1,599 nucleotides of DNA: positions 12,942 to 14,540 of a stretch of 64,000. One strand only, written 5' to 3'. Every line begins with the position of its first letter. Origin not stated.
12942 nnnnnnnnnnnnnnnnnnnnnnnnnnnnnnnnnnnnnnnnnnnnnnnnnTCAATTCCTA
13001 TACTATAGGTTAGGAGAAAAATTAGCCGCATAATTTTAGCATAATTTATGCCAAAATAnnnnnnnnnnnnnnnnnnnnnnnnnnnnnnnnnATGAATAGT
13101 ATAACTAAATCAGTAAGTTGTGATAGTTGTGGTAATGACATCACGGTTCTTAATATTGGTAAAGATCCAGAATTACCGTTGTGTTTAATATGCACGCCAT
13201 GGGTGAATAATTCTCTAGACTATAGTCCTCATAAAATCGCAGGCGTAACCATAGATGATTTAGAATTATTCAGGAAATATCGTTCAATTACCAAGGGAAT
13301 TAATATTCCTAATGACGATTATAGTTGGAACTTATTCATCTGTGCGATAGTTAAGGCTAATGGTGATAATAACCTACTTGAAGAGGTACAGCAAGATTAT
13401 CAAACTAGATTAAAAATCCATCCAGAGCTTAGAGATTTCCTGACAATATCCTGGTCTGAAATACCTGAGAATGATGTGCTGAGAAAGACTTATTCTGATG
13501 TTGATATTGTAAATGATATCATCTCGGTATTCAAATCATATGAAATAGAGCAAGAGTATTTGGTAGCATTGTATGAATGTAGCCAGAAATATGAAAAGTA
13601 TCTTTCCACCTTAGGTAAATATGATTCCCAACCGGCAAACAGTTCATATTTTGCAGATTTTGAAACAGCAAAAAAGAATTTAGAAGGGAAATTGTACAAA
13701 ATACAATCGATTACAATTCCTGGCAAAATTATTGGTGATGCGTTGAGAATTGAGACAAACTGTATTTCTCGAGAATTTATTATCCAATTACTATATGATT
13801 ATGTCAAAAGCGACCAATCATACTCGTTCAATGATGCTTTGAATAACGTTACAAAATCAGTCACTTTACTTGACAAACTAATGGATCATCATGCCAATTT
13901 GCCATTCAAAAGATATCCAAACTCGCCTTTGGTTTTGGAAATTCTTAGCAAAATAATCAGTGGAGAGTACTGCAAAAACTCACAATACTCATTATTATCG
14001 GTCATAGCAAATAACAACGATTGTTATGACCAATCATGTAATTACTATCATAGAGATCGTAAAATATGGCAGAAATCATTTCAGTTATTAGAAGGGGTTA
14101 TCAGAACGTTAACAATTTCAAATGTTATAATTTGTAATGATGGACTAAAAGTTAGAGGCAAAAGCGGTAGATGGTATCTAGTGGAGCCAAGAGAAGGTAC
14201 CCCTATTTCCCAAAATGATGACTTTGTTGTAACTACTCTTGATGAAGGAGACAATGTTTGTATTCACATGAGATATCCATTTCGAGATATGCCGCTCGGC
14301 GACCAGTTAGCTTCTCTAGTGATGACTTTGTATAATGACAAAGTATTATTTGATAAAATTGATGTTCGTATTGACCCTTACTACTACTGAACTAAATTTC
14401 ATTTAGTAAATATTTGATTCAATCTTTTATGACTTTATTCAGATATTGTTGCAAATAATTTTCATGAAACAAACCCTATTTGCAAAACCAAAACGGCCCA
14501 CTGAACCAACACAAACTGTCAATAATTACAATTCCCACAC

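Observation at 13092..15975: Tandem paralogous zinc-ribbon proteins whose shared C-terminal block may be a divergent E2 (UBC-like) active site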

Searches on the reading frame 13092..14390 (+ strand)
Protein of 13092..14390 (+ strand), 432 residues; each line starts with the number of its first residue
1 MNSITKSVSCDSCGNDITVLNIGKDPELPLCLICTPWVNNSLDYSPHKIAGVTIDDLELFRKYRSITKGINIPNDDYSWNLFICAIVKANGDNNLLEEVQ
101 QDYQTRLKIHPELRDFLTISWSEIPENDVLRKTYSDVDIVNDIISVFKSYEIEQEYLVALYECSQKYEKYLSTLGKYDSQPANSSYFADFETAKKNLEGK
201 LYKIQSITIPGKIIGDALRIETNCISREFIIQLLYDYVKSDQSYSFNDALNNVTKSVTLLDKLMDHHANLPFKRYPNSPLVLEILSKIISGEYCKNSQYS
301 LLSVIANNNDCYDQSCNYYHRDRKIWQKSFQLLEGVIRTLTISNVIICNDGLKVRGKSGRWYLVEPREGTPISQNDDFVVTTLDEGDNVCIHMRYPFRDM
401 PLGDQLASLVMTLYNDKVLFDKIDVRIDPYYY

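Call 5: search_protein_families(library=pfam, proteins=[window:13092-14390:+], max_evalue=0.1)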
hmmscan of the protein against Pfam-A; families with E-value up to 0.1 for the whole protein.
window:13092-14390:+ (432 aa): 1 family
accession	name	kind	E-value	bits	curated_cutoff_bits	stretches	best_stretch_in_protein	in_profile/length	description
PF09188.15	DUF1951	-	0.068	13.5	24.4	0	243-320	23-105/137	Domain of unknown function (DUF1951)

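Call 6: search_protein_families(library=phrogs, proteins=[window:13092-14390:+], max_evalue=0.1)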
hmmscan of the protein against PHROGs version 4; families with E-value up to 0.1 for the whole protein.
window:13092-14390:+ (432 aa): 0 families

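Call 7: search_dna_similar(query=window:13092-14390:+, collection=phages, mode=protein, max_evalue=0.001)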
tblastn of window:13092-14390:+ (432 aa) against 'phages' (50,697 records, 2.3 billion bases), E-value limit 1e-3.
No match.

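Call 9: find_homologous_proteins(query=window:13092-14390:+, max_evalue=0.001)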
Query window:13092-14390:+ (432 aa): 18 proteins with E <= 0.001 among 4585 candidates.
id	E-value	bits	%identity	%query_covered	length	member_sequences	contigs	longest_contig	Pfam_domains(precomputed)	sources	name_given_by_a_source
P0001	8.4e-293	988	100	100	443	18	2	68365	-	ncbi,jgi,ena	-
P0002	9.3e-245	830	85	99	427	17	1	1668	-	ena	-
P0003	2.3e-214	730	78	99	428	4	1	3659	-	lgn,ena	-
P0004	3.6e-212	723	78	99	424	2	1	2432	-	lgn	-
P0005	4.3e-209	713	74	100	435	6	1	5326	-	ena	-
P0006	8.6e-207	705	73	100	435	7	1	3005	-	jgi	-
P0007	2.8e-205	700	73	100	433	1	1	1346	-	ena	-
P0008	1.9e-203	694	73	99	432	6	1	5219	-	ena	-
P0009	1.2e-202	691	73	99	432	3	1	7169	-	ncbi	-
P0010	4.7e-201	686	72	100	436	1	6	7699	-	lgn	-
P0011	3.8e-200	683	73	100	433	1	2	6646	-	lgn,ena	-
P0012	9.0e-200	682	73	100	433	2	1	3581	-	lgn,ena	-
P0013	9.8e-200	682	72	100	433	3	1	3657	-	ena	-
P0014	4.3e-193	660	70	100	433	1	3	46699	-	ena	-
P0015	1.3e-192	658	70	100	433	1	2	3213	-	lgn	-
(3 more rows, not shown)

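Call 11: list_cluster_members(proteins=[P0001, P0009])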
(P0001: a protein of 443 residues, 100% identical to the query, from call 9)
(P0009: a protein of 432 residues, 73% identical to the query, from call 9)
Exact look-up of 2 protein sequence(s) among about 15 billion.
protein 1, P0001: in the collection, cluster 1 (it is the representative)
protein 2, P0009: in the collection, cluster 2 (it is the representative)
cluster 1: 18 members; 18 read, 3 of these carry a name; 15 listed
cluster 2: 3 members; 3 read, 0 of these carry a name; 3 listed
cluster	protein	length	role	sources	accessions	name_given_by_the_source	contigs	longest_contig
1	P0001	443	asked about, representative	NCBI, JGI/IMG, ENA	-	-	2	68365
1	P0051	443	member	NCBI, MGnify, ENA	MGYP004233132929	CR=1 FL=1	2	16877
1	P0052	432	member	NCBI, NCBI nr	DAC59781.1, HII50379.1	MAG TPA: hypothetical protein D7I03_03475 [Candidatus Poseidoniales archaeon]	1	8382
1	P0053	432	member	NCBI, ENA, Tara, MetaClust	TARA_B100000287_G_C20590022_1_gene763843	strand:- start:65 stop:1363 length:1299 start_codon:yes stop_codon:yes gene_type:complete | TARA_041_DCM_0.22-1.6_C20590022_1_gene763843 "" ""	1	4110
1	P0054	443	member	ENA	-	-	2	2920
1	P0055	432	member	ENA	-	-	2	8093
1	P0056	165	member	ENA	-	-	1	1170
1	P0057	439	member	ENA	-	-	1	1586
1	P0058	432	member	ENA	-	-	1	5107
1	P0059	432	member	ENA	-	-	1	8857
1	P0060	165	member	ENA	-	-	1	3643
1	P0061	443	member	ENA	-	-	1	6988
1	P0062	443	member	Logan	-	-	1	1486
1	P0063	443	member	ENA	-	-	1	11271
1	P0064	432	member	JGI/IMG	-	-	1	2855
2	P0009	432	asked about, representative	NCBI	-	-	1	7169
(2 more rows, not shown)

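Call 17: search_solved_structures(query=A1, max_evalue=10)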
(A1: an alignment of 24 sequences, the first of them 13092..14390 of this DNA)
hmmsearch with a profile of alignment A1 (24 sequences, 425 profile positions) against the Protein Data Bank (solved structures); distinct sequences matched with E-value up to 10: 1.
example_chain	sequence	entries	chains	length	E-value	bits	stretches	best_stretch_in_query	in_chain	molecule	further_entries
1igc_L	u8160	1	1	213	0.49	12.3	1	106-160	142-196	IGG1-KAPPA MOPC21 FAB (LIGHT CHAIN)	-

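Call 20: predict_structure(alignment_id=A1)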
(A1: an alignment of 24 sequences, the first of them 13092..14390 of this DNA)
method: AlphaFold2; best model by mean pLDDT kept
length: 432 residues; sequences in the alignment: 24
mean_pLDDT: 67.9   pTM: 0.57
mean pLDDT of the five models: 67.9, 67.7, 65.2, 64.9, 61.8
residues with pLDDT >= 90: 23; 70-90: 222; 50-70: 78; < 50: 109
segments of 3 or more residues with pLDDT < 50: 1-29, 42-44, 112-134, 177-181, 266-268, 310-324, 368-376, 392-398, 421-432
pLDDT, mean of each block of 10 residues (from residue 1): 32 33 39 60 58 79 80 83 84 86 74 40 36 59 87 86 70 54 65 90 86 88 80 84 76 88 59 81 90 87 78 40 54 78 74 83 68 52 58 49 74 73 33 29
secondary structure, 60 per line:
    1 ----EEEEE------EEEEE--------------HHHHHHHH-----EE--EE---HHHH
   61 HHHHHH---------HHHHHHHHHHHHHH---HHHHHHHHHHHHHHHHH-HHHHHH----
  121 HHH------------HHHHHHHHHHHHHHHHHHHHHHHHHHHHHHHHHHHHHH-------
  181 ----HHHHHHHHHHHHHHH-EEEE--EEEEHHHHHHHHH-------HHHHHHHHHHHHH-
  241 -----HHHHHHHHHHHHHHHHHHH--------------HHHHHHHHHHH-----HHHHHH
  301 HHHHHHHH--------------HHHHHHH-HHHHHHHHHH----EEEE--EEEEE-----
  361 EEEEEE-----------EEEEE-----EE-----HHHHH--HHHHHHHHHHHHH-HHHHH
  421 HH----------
elements in order: E5-9 E16-20 H35-42 H57-66 H76-89 H93-109 H111-116 H136-173 H185-199 E201-204 E207-210 H211-219 H227-239 H246-264 H279-289 H295-308 H323-329 H331-340 E345-348 E351-355 E361-366 E378-382 H395-399 H402-414 H416-422

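Call 21: search_protein_representatives(alignment_id=A1)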
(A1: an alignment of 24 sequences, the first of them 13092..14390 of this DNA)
Query: 24 sequences, 425 profile positions. Proteins with E-value up to 0.001 (for the whole library): 105; up to 1e-10: 50; up to 1e-30: 16. The best 105 are listed.
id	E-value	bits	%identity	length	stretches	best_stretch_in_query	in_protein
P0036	8.2e-192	654.1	-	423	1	1-424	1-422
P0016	5.6e-179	611.8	-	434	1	1-423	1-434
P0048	4.0e-178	609.0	-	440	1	1-422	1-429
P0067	1.1e-89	317.7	-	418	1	3-418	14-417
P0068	3.1e-71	256.9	-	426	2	136-420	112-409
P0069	2.0e-61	224.5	-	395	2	160-421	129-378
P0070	1.5e-54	201.9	-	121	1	1-121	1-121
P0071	1.3e-48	182.3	-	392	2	228-422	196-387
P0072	5.0e-44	167.2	-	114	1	314-420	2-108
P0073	9.5e-42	159.7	-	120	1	268-366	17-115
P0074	5.8e-40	153.8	-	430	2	148-420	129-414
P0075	1.8e-39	152.2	-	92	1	1-90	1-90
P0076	2.1e-39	152.0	-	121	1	1-87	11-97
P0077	5.4e-36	140.7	-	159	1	159-277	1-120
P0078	3.2e-34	134.9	-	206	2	1-112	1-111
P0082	2.8e-22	95.5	-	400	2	232-423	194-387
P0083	1.4e-19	86.7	-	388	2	252-422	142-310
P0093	3.6e-16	75.4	-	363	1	253-423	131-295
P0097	8.7e-15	70.9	-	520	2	274-420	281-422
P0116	5.6e-10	55.0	-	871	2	322-410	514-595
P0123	1.9e-08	50.0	-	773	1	265-421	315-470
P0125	1.3e-07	47.3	-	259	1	321-418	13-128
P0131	6.3e-07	45.0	-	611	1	321-422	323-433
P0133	1.4e-06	43.9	-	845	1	322-419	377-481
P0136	1.8e-06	43.4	-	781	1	322-418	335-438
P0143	1.1e-05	40.8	-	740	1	321-418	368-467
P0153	5.6e-05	38.5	-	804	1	309-419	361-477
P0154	7.8e-05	38.1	-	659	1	322-416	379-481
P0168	8.5e-04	34.7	-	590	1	323-418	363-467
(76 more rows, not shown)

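Call 22: search_protein_families(library=pfam, proteins=[P0116, P0123, P0133, P0136, P0143, P0153, P0131, P0097, P0154, P0168], max_evalue=0.01)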
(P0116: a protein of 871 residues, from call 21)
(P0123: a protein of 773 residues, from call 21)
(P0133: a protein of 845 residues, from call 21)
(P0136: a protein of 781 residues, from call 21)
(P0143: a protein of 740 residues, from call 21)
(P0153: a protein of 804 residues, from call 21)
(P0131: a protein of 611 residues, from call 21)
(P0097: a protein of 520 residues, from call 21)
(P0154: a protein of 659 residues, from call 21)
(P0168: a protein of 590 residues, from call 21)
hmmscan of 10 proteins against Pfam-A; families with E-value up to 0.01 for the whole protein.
P0116 (871 aa): 0 families

P0123 (773 aa): 0 families

P0133 (845 aa): 0 families

P0136 (781 aa): 0 families

P0143 (740 aa): 0 families

P0153 (804 aa): 0 families

P0131 (611 aa): 0 families

P0097 (520 aa): 0 families

P0154 (659 aa): 0 families

P0168 (590 aa): 0 families

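Call 25: fold_search(model_id=the predicted structure, library=pdb)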
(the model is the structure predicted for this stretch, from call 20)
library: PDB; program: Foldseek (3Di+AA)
matches with E <= 10: 92; with E <= 0.001: 0
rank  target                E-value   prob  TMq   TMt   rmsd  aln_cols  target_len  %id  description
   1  9fnd_X                8.7e-01  0.04  0.09  0.11  23.2       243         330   12  Transcriptional activator PafBC bound to mycobacterial RNA polymerase (released 2025-02-12)
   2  8xxu_A                1.3e+00  0.04  0.10  0.13  26.1       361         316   11  Cryo-EM Structure of the Prostaglandin D2 Receptor 2 Coupled to G Protein (released 2024-12-04)
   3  2gvx                  2.2e+00  0.15  0.07  0.10   3.7        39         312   23  Structure of diisopropyl fluorophosphatase (DFPase), mutant D229N / N175D (released 2006-09-19)
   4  9oq0_B                2.3e+00  0.03  0.09  0.13  24.8       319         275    8  Structure of the sweet receptor bound to sucralose in the compact state, transmembrane domain (released 2025-08-27)
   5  2brd                  2.4e+00  0.03  0.11  0.16  22.4       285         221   12  CRYSTAL STRUCTURE OF BACTERIORHODOPSIN IN PURPLE MEMBRANE (released 1996-06-10)
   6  9q9j_B                2.4e+00  0.02  0.11  0.10  26.8       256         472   12  Cryo-EM structure of human Mre11-Rad50-Nbs1 (MRN) complex bound to DNA and telomeric factor TRF2 fragment (438-542) (released 2025-10-01)
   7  2es4_E                2.5e+00  0.03  0.09  0.13  26.0       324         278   11  Crystal structure of the Burkholderia glumae lipase-specific foldase in complex with its cognate lipase (released 2006-03-07)
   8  2iaq                  2.8e+00  0.13  0.07  0.10   3.7        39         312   23  Crystal structure of squid ganglion DFPase S271A mutant (released 2006-09-26)
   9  8zfb                  2.8e+00  0.02  0.10  0.13  24.1       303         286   10  Cryo-EM structure of the receptor of xtGPR4-Gs complex in pH7.2 (released 2025-02-26)
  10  5ux1_D                2.9e+00  0.03  0.09  0.14  19.6       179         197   13  Protein 43 with aldehyde deformylating oxygenase activity from Synechococcus (released 2018-02-28)
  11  3li3                  3.1e+00  0.12  0.07  0.10   3.7        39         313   23  Diisopropyl fluorophosphatase (DFPase), D121E mutant (released 2010-04-07)
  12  2iau                  3.2e+00  0.12  0.07  0.10   3.7        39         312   23  Crystal structure of squid ganglion DFPase W244Y mutant (released 2006-09-26)
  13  3hli_A                3.2e+00  0.12  0.07  0.10   3.7        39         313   23  diisopropyl fluorophosphatase (DFPase), active site mutants (released 2009-11-10)
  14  1crx_A                3.2e+00  0.03  0.10  0.13  17.7       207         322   12  CRE RECOMBINASE/DNA COMPLEX REACTION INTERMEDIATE I (released 1998-10-14)
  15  2iat                  3.4e+00  0.12  0.07  0.10   3.7        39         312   23  Crystal structure of squid ganglion DFPase W244L mutant (released 2006-09-26)
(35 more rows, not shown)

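Call 36: find_related_loci(query=A1, collection=genome_contigs, flank=10000)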
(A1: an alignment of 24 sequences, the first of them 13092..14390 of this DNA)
Query A1 (432 aa) in genome_contigs; peptide patterns used: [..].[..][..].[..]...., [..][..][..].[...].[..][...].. (x = any residue, [..] = any of these).
61 stretches matched a pattern; 7 encode a relative of the query (tblastn E <= 1e-3); 7 distinct loci.
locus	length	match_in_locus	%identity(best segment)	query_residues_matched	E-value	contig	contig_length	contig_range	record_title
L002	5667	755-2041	85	1-429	0e+0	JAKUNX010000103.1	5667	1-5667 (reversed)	MAG: Candidatus Poseidoniaceae archaeon isolate ALOHA_A2.0_18 A2.0-MGIIa-L1-1_103, whole genome shotgun sequence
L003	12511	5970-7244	25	1-429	4e-43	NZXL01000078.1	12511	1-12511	MAG: Methanobacteriota archaeon isolate NAT37 18651, whole genome shotgun sequence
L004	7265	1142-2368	27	9-419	3e-40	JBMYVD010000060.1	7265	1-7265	MAG: Candidatus Poseidoniaceae archaeon isolate ME_XS_2211_1_bin_35 ME_XS_2211_1_bin_35_59, whole genome shotgun sequenc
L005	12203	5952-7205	24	10-429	2e-39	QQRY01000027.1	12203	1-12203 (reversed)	MAG: Candidatus Poseidoniales archaeon isolate bin_137 U_43176-27, whole genome shotgun sequence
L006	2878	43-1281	25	8-423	7e-37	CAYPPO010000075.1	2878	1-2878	MAG TPA_asm: uncultured Candidatus Poseidoniales archaeon isolate binchicken_co76_63 genome assembly, contig: NODE_48694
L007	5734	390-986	31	221-428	5e-25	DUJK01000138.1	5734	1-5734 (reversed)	MAG TPA_asm: Candidatus Poseidoniaceae archaeon isolate UBA8734 contig_57149, whole genome shotgun sequence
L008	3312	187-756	31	221-419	4e-24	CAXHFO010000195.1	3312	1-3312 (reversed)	MAG TPA_asm: uncultured Candidatus Poseidoniales archaeon isolate SRR12479975_concoct_5 genome assembly, contig: ERZ4874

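Call 43: search_protein_families(library=padloc, proteins=[window:13092-14390:+, P0123, P0133, P0116, P0097, P0125, P0083, P0093, P0131], max_evalue=0.1)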
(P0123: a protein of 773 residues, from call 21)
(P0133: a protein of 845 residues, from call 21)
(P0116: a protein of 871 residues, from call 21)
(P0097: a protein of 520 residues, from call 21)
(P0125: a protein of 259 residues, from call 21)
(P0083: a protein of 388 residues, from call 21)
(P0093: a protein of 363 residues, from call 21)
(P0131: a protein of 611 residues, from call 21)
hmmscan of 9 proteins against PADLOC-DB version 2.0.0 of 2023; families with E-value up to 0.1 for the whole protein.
window:13092-14390:+ (432 aa): 0 families

P0123 (773 aa): 0 families

P0133 (845 aa): 0 families

P0116 (871 aa): 0 families

P0097 (520 aa): 0 families

P0125 (259 aa): 0 families

P0083 (388 aa): 0 families

P0093 (363 aa): 1 family
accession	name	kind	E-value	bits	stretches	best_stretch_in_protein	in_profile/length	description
PDLC00356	PtuB1|PtuB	-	0.061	10.9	1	224-263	62-101/196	Unknown function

P0131 (611 aa): 0 families

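Call 44: search_protein_families(library=ncbifam, proteins=[window:13092-14390:+, P0123, P0133, P0116, P0097, P0125, P0083, P0093, P0131], max_evalue=0.1)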
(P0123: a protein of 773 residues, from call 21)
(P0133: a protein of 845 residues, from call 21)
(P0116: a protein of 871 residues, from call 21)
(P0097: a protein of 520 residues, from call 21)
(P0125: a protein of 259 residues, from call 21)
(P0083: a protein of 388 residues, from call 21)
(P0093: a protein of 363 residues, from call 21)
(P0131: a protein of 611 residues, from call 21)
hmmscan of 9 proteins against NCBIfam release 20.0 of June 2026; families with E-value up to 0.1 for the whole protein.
window:13092-14390:+ (432 aa): 0 families

P0123 (773 aa): 0 families

P0133 (845 aa): 0 families

P0116 (871 aa): 1 family
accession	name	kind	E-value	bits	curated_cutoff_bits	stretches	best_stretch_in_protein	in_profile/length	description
NF047912.1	ECs_2282_CxxC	subfamily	0.044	13.7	37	0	615-650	4-42/60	ECs_2282 family putative zinc-binding protein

P0097 (520 aa): 0 families

P0125 (259 aa): 0 families

P0083 (388 aa): 0 families

P0093 (363 aa): 0 families

P0131 (611 aa): 0 families

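Call 46: find_related_loci(query=P0123, collection=viral_contigs, flank=10000)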
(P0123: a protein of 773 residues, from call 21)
Query P0123 (773 aa) in viral_contigs; peptide patterns used: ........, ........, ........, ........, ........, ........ (x = any residue, [..] = any of these).
21 stretches matched a pattern, but none encodes a relative of the query by tblastn (E <= 1e-3).

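Call 47: find_related_loci(query=P0093, collection=viral_contigs, flank=10000)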
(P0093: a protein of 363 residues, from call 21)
Query P0093 (363 aa) in viral_contigs; peptide patterns used: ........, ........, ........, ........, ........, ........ (x = any residue, [..] = any of these).
1 stretches matched a pattern, but none encodes a relative of the query by tblastn (E <= 1e-3).

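Call 55: find_related_loci(query=A4, collection=metagenome_contigs, flank=10000)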
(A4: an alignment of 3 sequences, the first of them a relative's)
Query A4 (399 aa) in metagenome_contigs; peptide patterns used: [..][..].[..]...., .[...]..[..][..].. (x = any residue, [..] = any of these).
146 stretches matched a pattern; 5 encode a relative of the query (tblastn E <= 1e-3); 5 distinct loci.
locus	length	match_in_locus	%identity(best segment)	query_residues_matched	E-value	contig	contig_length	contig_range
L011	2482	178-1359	65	2-399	1e-169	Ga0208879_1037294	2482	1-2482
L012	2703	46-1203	63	2-394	1e-166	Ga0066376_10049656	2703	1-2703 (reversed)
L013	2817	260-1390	39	1-389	1e-72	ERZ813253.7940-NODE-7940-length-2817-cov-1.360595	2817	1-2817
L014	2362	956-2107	38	1-398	4e-67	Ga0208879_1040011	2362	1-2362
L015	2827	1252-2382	36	2-389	6e-62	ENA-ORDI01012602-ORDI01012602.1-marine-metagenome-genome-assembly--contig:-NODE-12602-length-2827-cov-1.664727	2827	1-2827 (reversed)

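Call 62: search_protein_families(library=pfam, proteins=[L015:32-1228:+, L015:2517-2798:+, L015:1225-2424:+], max_evalue=0.1)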
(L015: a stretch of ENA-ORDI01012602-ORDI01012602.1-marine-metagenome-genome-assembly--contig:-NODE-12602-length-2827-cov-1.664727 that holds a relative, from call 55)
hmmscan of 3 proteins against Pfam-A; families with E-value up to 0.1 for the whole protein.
L015:32-1228:+ (398 aa): 6 families
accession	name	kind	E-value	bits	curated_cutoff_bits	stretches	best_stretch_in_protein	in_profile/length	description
PF08271.17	Zn_Ribbon_TF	-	1e-05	25.4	29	1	39-69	3-32/43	TFIIB zinc-binding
PF09723.15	Zn_ribbon_8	-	0.019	15.4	34.4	1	38-63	7-33/41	Zinc ribbon domain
PF01155.25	HypA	-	0.022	15.2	28.9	1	30-63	64-93/112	Hydrogenase/urease nickel incorporation, metallochaperone, hypA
PF12647.12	RNHCP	-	0.037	14.4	24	1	37-62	4-29/90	RNHCP domain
PF00732.25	GMC_oxred_N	-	0.057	13.6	23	0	38-109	93-156/218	GMC oxidoreductase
PF15777.11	Anti-TRAP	-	0.096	13.1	32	0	35-63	9-37/59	Tryptophan RNA-binding attenuator protein inhibitory protein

L015:2517-2798:+ (93 aa): 1 family
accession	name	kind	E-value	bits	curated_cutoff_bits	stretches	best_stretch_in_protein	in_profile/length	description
PF05178.17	Kri1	-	0.0061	17.5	25.2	1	2-41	7-46/102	KRI1-like family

L015:1225-2424:+ (399 aa): 0 families

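Call 63: search_solved_structures(query=L015:32-1228:+, max_evalue=1)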
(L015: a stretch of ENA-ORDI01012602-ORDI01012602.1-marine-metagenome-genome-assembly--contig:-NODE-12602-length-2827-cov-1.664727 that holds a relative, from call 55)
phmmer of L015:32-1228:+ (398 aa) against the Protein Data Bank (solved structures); distinct sequences matched with E-value up to 1: 1.
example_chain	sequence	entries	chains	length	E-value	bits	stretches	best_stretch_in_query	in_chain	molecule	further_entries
1pft_A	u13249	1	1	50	0.17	14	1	39-69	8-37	TFIIB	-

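Call 78: find_related_loci(query=A5, collection=viral_contigs, flank=10000)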
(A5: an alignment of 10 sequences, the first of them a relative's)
Query A5 (259 aa) in viral_contigs; peptide patterns used: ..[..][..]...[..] (x = any residue, [..] = any of these).
56 stretches matched a pattern, but none encodes a relative of the query by tblastn (E <= 1e-3).

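Call 79: find_related_loci(query=A1, collection=viral_contigs, flank=10000)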
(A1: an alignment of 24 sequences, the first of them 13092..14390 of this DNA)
Query A1 (432 aa) in viral_contigs; peptide patterns used: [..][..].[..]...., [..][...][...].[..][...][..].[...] (x = any residue, [..] = any of these).
156 stretches matched a pattern, but none encodes a relative of the query by tblastn (E <= 1e-3).
